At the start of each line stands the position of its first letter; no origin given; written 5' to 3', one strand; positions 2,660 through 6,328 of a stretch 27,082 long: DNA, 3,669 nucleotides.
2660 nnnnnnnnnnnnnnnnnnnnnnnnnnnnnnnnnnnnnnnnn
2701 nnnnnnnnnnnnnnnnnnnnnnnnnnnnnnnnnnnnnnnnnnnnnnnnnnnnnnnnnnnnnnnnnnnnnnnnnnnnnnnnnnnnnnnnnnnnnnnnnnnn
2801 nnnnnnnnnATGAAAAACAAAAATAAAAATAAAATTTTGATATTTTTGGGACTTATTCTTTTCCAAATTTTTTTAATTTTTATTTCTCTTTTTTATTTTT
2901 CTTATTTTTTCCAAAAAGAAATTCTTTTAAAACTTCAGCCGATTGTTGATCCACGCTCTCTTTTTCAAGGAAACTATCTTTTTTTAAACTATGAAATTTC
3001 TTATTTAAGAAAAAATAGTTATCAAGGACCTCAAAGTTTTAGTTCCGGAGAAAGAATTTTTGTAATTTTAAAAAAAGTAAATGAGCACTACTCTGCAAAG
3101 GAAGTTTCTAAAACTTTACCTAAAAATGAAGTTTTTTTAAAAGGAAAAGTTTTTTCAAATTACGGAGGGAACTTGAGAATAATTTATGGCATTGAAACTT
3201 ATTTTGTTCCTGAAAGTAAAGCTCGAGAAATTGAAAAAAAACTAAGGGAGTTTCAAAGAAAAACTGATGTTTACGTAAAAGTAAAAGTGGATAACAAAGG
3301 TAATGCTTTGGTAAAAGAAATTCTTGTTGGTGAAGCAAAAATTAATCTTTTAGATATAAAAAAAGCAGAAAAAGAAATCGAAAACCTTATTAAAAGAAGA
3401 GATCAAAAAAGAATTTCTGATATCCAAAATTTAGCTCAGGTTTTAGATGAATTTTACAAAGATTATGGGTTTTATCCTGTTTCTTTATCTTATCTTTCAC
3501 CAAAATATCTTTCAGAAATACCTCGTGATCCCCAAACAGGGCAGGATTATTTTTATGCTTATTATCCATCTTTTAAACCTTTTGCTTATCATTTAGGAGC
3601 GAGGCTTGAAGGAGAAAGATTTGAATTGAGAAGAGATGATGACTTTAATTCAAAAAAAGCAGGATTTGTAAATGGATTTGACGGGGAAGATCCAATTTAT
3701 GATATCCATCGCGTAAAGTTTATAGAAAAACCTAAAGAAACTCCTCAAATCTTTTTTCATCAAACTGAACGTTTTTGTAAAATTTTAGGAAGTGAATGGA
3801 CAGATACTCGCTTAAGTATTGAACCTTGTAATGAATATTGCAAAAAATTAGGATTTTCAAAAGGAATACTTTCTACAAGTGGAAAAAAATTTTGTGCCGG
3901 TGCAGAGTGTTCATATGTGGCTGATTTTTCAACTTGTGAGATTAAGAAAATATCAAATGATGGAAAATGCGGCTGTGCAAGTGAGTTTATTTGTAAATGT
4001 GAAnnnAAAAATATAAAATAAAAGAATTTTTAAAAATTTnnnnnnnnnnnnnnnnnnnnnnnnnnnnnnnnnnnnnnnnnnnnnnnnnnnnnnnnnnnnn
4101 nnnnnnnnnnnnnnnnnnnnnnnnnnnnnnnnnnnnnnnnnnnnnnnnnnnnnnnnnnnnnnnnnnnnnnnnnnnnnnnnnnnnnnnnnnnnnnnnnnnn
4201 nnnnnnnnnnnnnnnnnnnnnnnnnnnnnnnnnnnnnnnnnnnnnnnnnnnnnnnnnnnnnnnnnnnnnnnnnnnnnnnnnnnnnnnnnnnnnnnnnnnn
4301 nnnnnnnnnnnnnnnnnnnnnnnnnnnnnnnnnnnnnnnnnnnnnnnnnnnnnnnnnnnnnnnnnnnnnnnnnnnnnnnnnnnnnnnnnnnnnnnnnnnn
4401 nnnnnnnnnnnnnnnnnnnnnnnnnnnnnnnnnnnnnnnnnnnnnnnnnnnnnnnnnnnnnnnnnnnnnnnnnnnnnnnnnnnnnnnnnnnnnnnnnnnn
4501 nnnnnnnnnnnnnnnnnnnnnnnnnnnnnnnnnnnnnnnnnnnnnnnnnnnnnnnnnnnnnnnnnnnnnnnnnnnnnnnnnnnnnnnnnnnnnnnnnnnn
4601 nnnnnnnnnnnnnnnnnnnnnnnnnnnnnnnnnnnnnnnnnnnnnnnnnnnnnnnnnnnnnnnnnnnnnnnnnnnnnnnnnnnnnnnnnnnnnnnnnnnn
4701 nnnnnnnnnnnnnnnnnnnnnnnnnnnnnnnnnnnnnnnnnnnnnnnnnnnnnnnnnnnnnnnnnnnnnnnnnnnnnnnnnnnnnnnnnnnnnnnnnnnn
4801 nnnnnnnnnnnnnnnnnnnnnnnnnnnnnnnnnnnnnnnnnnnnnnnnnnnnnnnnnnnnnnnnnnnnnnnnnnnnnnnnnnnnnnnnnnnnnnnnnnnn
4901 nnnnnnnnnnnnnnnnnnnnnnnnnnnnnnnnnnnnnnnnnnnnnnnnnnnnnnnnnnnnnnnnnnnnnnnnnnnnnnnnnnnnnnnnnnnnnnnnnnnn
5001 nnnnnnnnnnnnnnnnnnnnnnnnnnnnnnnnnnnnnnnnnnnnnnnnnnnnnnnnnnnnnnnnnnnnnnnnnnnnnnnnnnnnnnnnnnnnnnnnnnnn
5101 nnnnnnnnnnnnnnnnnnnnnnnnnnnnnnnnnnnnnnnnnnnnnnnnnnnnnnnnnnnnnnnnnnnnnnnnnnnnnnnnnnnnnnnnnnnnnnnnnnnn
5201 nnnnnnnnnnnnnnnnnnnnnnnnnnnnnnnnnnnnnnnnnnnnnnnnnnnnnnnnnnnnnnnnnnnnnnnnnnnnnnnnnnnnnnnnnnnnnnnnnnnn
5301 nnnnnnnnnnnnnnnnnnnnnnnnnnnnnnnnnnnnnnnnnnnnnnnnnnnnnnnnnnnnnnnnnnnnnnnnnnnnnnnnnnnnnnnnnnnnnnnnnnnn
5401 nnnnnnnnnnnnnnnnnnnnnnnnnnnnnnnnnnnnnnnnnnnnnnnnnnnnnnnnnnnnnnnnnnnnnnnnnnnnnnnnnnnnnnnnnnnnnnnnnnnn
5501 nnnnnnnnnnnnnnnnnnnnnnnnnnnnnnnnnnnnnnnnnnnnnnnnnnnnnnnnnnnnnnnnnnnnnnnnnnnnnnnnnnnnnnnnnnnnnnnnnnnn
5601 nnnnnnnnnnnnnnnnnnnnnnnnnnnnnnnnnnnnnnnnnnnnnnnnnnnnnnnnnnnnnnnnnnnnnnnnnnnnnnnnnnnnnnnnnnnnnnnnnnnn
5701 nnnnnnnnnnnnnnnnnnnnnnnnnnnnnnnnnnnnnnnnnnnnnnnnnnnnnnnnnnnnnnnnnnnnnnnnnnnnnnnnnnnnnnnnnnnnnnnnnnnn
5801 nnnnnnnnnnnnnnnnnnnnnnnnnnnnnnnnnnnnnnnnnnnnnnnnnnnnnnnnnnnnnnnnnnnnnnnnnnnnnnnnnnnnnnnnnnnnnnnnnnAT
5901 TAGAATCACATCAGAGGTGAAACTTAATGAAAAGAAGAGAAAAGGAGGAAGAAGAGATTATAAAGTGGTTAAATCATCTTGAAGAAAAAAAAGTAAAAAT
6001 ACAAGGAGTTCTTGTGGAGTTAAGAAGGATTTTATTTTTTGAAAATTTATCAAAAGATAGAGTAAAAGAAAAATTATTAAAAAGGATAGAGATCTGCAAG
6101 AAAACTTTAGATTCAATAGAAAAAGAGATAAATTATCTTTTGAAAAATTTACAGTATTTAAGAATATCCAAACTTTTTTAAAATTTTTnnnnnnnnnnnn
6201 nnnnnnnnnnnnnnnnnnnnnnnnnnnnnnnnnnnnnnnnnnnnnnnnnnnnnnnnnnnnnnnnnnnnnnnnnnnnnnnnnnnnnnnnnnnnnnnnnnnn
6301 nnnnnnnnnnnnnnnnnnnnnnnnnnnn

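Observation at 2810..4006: Three-part fusion: GDYXXLXY domain, headless pilin/GspG-like domain and a 10-cysteine module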

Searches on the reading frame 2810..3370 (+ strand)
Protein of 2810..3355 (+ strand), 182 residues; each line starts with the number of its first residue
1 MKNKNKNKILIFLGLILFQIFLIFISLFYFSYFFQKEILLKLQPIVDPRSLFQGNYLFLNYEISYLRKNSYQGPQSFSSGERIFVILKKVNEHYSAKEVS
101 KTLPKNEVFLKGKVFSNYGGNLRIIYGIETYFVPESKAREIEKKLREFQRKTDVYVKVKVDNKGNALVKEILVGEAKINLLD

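Call 37: search_solved_structures(query=window:2810-3355:+, max_evalue=10)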
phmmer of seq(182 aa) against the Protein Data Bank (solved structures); distinct sequences matched with E-value up to 10: 3.
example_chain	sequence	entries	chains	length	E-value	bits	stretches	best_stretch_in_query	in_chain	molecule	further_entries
4lid_A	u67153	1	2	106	0.28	14.3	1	140-178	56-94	A-100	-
8srt_A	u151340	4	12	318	0.47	13.6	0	108-175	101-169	Cysteine synthase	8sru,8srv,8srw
8t2c_A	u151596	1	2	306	0.47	13.5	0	108-175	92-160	Cysteine synthase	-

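Call 66: predict_structure(alignment_id=A7)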
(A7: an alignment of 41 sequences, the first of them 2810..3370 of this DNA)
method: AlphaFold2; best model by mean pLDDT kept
length: 187 residues; sequences in the alignment: 41
mean_pLDDT: 88.2   pTM: 0.78
mean pLDDT of the five models: 88.2, 86.0, 85.9, 85.4, 85.2
residues with pLDDT >= 90: 118; 70-90: 54; 50-70: 11; < 50: 4
segments of 3 or more residues with pLDDT < 50: 184-187
pLDDT, mean of each block of 10 residues (from residue 1): 80 97 87 86 83 88 95 94 98 96 96 96 96 86 79 91 93 75 48
secondary structure, 60 per line:
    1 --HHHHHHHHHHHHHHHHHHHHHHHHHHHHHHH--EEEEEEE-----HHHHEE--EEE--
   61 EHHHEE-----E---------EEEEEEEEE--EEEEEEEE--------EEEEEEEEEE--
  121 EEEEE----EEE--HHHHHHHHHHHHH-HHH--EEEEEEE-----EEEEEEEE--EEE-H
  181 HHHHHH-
elements in order: H3-33 E36-42 H48-51 E56-58 E82-90 E93-100 E109-118 E121-125 E130-132 H135-147 E154-160 E166-173 E176-178 H180-186

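Call 70: fold_search(model_id=the predicted structure, library=pdb)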
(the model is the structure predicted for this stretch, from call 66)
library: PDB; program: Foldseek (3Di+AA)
matches with E <= 10: 591; with E <= 0.001: 0
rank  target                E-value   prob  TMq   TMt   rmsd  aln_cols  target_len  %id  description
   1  3fdw_A                1.0e-01  0.20  0.18  0.23  12.4       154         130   13  Crystal structure of a C2 domain from human synaptotagmin-like protein 4 (released 2008-12-23)
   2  6z2o                  1.6e-01  0.14  0.16  0.11  11.8       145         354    8  Crystal structure of wild type OgpA from Akkermansia muciniphila in P 21 21 21 (released 2020-09-30)
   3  6btz_A                1.9e-01  0.18  0.18  0.24  12.5       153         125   11  Crystal structure of the PI3KC2alpha C2 domain in space group C121 (released 2018-10-17)
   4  4b9x                  2.2e-01  0.15  0.22  0.22  14.5       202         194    7  Structure of extended Tudor domain TD3 from mouse TDRD1 (released 2012-10-17)
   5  6bu0_B                2.5e-01  0.20  0.19  0.25  11.7       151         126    9  Crystal structure of the PI3KC2alpha C2 domain in complex with IP6 (released 2018-10-17)
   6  2z04_B                2.7e-01  0.06  0.12  0.08  18.2       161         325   16  Crystal structure of phosphoribosylaminoimidazole carboxylase ATPase subunit from Aquifex aeolicus (released 2007-11-06)
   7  6z2q_A                2.9e-01  0.11  0.16  0.11  12.8       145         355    7  Crystal structure of wild type OgpA from Akkermansia muciniphila in complex with an O-glycopeptide (GalGalNAc-TS) prod (released 2020-09-30)
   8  6bty_B                3.2e-01  0.15  0.19  0.25  11.9       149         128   10  Crystal structure of the PI3KC2alpha C2 domain in space group P41212 (released 2018-10-17)
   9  6kxt                  3.2e-01  0.08  0.12  0.15  12.9       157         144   11  BON1-C2B (released 2020-09-16)
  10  8wte_B                3.4e-01  0.05  0.13  0.11  14.6       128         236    7  Crystal structure of TCR in complex with HLA-A*11:01 bound to KRAS-G12V peptide (VVGAVGVGK) (released 2024-05-01)
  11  6btz_C                4.2e-01  0.14  0.18  0.24  11.6       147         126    9  Crystal structure of the PI3KC2alpha C2 domain in space group C121 (released 2018-10-17)
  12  4c5a_B                4.5e-01  0.07  0.11  0.08  14.9       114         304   10  The X-ray crystal structures of D-alanyl-D-alanine ligase in complex ADP and D-cycloserine phosphate (released 2015-01-21)
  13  6z2d                  4.7e-01  0.09  0.17  0.11  11.8       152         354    7  Crystal structure of wild type OgpA from Akkermansia muciniphila in P 41 21 2 (released 2020-09-30)
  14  3hs0_A                5.0e-01  0.10  0.18  0.08  12.1       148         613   11  Cobra Venom Factor (CVF) in complex with human factor B (released 2009-07-07)
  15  8wul_H                5.0e-01  0.04  0.13  0.11  14.7       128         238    7  Crystal structure of affinity enhanced TCR in complex with HLA-A*11:01 bound to KRAS-G12V peptide (VVGAVGVGK) (released 2024-05-01)
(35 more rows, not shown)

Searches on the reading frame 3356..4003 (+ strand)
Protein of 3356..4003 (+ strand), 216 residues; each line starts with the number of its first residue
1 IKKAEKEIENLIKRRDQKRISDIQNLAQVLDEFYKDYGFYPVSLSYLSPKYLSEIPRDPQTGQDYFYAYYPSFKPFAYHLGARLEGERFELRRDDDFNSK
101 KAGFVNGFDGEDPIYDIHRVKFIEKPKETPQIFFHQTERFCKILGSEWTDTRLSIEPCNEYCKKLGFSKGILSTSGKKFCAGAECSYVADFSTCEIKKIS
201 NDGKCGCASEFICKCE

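Call 64: predict_structure(alignment_id=A6)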
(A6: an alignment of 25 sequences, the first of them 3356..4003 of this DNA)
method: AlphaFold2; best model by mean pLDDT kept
length: 216 residues; sequences in the alignment: 25
mean_pLDDT: 92.0   pTM: 0.62
mean pLDDT of the five models: 92.0, 91.2, 90.9, 90.6, 89.1
residues with pLDDT >= 90: 178; 70-90: 24; 50-70: 8; < 50: 6
segments of 3 or more residues with pLDDT < 50: 128-133
pLDDT, mean of each block of 10 residues (from residue 1): 95 96 98 95 96 97 97 91 90 92 96 94 59 69 94 98 95 92 95 97 94 96
secondary structure, 60 per line:
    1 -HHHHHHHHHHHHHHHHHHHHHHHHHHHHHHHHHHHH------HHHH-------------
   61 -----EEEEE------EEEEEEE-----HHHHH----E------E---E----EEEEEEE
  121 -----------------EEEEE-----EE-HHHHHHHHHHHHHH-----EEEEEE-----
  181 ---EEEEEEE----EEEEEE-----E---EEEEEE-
elements in order: H2-37 H44-47 E66-70 E77-83 H89-93 E114-120 E138-142 H151-164 E170-175 E184-190 E195-200 E210-215

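Call 68: fold_search(model_id=the predicted structure, library=pdb)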
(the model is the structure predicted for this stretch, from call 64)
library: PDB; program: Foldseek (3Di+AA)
matches with E <= 10: 215; with E <= 0.001: 0
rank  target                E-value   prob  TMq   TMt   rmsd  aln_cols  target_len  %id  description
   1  4lw9_A                6.2e-02  1.00  0.30  0.53   4.5        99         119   25  Crystal structure of Vibrio cholera major pseudopilin EpsG (released 2014-07-16)
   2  2oya_A                8.5e-02  0.72  0.20  0.34   6.4        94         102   12  Crystal structure analysis of the dimeric form of the SRCR domain of mouse MARCO (released 2007-04-17)
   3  3gn9_A                1.0e-01  0.99  0.30  0.56   5.1        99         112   26  Crystal structure of the major pseudopilin from the type 2 secretion system of Vibrio vulnificus (released 2009-07-28)
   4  2oy3                  1.5e-01  0.57  0.20  0.34   6.2        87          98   13  Crystal structure analysis of the monomeric SRCR domain of mouse MARCO (released 2007-04-17)
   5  8c8y_D                3.4e-01  0.02  0.10  0.11  18.4       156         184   12  Cryo-EM captures early ribosome assembly in action (released 2023-04-05)
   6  8w33_B                4.4e-01  0.16  0.17  0.24   7.6        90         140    4  Structure of McrD (methyl-coenzyme M reductase operon protein D) from Methanomassiliicoccus luminyensis (released 2024-07-03)
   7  6t8s_BBB              9.4e-01  0.30  0.30  0.44   7.3       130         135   17  Structure of the major Type IV pilin PilA1 from Clostridium difficile (released 2020-03-25)
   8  3gmg_A                1.0e+00  0.11  0.15  0.20   9.5        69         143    7  Crystal structure of an uncharacterized conserved protein from Mycobacterium tuberculosis (released 2009-03-24)
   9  1xk8_A                1.3e+00  0.16  0.16  0.29   8.0        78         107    9  Divalent cation tolerant protein CUTA from Homo sapiens O60888 (released 2004-10-19)
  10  3ncr_A                1.3e+00  0.09  0.15  0.25  10.5        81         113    6  GlnK2 from Archaeoglubus fulgidus, ADP complex (released 2010-07-28)
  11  9hej_B                1.3e+00  0.08  0.14  0.07   9.2       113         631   12  Dimeric CD163 bound to human haptoglobin-haemoglobin complex (released 2025-07-02)
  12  6pvk_D                1.3e+00  0.01  0.10  0.11  16.4       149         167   12  Bacterial 45SRbgA ribosomal particle class A (released 2019-09-18)
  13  8ziw_A                1.6e+00  0.14  0.20  0.16   8.3        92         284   15  enteropeptidase with E574A (released 2025-05-21)
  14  8fx4_A                1.6e+00  0.01  0.11  0.06  18.9       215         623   10  GC-C-Hsp90-Cdc37 regulatory complex (released 2023-07-12)
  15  2zfh_A                1.8e+00  0.14  0.16  0.28   8.0        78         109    9  Crystal structure of putative CutA1 from Homo sapiens at 2.05A resolution (released 2008-01-22)
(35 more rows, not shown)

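Call 88: fold_search(model_id=the predicted structure, library=viral)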
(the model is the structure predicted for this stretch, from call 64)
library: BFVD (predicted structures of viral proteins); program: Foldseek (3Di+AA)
matches with E <= 10: 135; with E <= 0.001: 0
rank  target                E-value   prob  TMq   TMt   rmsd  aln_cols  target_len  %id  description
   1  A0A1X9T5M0            6.8e-01  0.06  0.12  0.06  13.6       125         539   10  C-type lectin protein [Ranid herpesvirus 3]
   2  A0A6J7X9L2            9.4e-01  0.04  0.15  0.14  16.6       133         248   10  Uncharacterized protein [uncultured Caudovirales phage]
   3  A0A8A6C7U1            1.3e+00  0.10  0.17  0.25   7.2        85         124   13  (no name in the UniProt tables at hand)
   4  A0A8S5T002            1.4e+00  0.04  0.12  0.18  11.8        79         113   15  Tail fiber protein fold, Tail fiber, receptor [Myoviridae sp. ctWb16]
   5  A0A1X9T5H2            1.6e+00  0.02  0.10  0.13  11.4        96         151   14  C-type lectin protein [Ranid herpesvirus 3]
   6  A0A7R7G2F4            1.7e+00  0.10  0.19  0.36  11.2       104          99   10  (no name in the UniProt tables at hand)
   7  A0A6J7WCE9            1.7e+00  0.05  0.12  0.29  12.2        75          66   12  Uncharacterized protein [uncultured Caudovirales phage]
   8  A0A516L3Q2            1.7e+00  0.04  0.16  0.07  16.6       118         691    7  (no name in the UniProt tables at hand)
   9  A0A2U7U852            1.8e+00  0.03  0.09  0.09  10.0        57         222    9  Uncharacterized protein [Pandoravirus quercus]
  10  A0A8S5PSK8            1.9e+00  0.03  0.15  0.15  16.2       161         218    9  Uncharacterized protein [Siphoviridae sp. ct96x5]
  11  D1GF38                2.0e+00  0.03  0.13  0.24  13.6        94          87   13  Uncharacterized protein [Sulfolobus spindle-shaped virus 6]
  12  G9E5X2                2.1e+00  0.01  0.14  0.12  16.5       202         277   14  C1q domain-containing protein (Fragment) [Micromonas pusilla virus SP1]
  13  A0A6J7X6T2            2.3e+00  0.02  0.13  0.06  15.7       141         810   10  Uncharacterized protein [uncultured Caudovirales phage]
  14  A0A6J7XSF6            2.4e+00  0.07  0.17  0.09   8.2       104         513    7  Bacteriophage lambda, Stf, side tail fibre-repeat-2 [uncultured Caudovirales phage]
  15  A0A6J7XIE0            2.4e+00  0.03  0.11  0.15   6.7        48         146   12  Uncharacterized protein [uncultured Caudovirales phage]
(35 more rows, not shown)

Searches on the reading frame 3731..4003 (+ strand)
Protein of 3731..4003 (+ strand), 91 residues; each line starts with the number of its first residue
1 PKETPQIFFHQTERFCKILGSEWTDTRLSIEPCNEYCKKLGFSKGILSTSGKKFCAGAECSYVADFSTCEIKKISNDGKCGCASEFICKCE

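Call 6: search_protein_families(library=pfam, proteins=[window:3731-4003:+], max_evalue=10)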
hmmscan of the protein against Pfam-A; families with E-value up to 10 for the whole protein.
seq(91 aa): 1 family
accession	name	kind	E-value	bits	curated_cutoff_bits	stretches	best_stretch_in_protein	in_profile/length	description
PF16683.11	TGase_elicitor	-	1.6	7.9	25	1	35-89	68-123/361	Transglutaminase elicitor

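Call 38: search_solved_structures(query=window:3731-4003:+, max_evalue=10)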
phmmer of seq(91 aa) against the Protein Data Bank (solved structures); distinct sequences matched with E-value up to 10: 4.
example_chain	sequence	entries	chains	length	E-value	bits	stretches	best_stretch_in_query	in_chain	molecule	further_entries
1nwb_A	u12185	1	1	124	0.016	18.9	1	47-90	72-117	Hypothetical protein AQ_1857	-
3tih_A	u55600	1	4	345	0.21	15.3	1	14-39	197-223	HIV-1 clade C ZM109F.PB4 gp120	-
3tw5_A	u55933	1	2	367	0.74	13.5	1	42-80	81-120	Transglutaminase elicitor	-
8uf4_B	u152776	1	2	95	1.3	12.7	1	21-80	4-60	Beta-dystroglycan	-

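Call 41: find_related_loci(query=A3, collection=metagenome_contigs, flank=3000)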
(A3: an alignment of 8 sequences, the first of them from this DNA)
Query A3 (91 aa) in metagenome_contigs; peptide patterns used: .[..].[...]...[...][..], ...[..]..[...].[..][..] (x = any residue, [..] = any of these).
65 stretches matched a pattern; 5 encode a relative of the query (tblastn E <= 1e-3); 5 distinct loci.
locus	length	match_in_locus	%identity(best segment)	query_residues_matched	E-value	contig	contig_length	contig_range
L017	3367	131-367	56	12-90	6e-29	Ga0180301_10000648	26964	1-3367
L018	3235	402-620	59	18-90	4e-28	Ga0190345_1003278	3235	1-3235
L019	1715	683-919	57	13-91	8e-25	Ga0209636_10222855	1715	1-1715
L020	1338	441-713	44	2-91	1e-24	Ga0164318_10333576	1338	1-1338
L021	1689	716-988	44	2-91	2e-24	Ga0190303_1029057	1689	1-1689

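Call 84: search_protein_families(library=pfam, alignment_id=A3, max_evalue=10)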
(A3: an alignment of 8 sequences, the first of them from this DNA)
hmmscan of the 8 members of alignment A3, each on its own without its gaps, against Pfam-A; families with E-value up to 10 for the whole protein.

A. member 1, seq(91 aa): 1 family
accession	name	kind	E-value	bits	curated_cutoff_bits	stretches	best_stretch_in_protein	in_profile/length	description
PF16683.11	TGase_elicitor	-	1.6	7.9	25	1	35-89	68-123/361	Transglutaminase elicitor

B. families by the number of members that match (of 8 scanned): 2 families
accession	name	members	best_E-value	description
PF00304.26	Gamma-thionin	4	0.11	Gamma-thionin family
PF16683.11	TGase_elicitor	1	1.6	Transglutaminase elicitor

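Call 85: search_solved_structures(query=A3, max_evalue=10, show_alignments=2)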
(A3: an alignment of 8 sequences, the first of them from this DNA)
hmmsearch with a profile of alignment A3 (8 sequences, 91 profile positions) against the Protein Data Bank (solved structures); distinct sequences matched with E-value up to 10: 1.
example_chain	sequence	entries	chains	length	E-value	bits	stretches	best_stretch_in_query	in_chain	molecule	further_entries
1nwb_A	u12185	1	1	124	0.02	18.2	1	56-88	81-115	Hypothetical protein AQ_1857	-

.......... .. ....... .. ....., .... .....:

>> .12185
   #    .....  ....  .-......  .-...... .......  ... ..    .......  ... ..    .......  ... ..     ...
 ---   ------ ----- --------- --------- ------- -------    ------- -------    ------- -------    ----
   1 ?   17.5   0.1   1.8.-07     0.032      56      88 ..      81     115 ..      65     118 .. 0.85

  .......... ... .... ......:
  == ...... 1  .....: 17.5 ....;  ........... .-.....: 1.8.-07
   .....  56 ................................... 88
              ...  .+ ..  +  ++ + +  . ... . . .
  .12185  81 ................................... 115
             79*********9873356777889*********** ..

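Call 92: search_protein_families(library=pfam, proteins=[L018:252-2993:+], max_evalue=0.01)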
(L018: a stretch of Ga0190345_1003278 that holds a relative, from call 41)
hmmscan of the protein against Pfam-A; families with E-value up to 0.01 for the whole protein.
L018:252-2993:+ (914 aa): 1 family
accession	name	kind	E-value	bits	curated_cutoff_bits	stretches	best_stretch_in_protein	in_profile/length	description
PF07705.17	CARDB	-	4.4e-10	40.1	22.7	1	130-242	1-100/101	CARDB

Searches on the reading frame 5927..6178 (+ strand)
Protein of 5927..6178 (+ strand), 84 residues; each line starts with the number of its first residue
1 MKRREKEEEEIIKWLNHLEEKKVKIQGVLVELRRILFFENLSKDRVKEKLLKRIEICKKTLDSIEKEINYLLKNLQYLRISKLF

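Call 15: search_protein_families(library=pfam, proteins=[window:5927-6178:+], max_evalue=0.1)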
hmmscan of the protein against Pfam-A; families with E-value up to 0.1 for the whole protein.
window:5927-6178:+ (84 aa): 2 families
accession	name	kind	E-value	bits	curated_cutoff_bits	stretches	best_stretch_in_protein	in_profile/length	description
PF01920.25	Prefoldin_2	-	0.014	15.8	27.6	1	37-79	55-96/106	Prefoldin subunit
PF20892.2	SidC_lipid-bd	-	0.017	15.5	27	1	25-71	50-92/127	SidC, lipid-binding domain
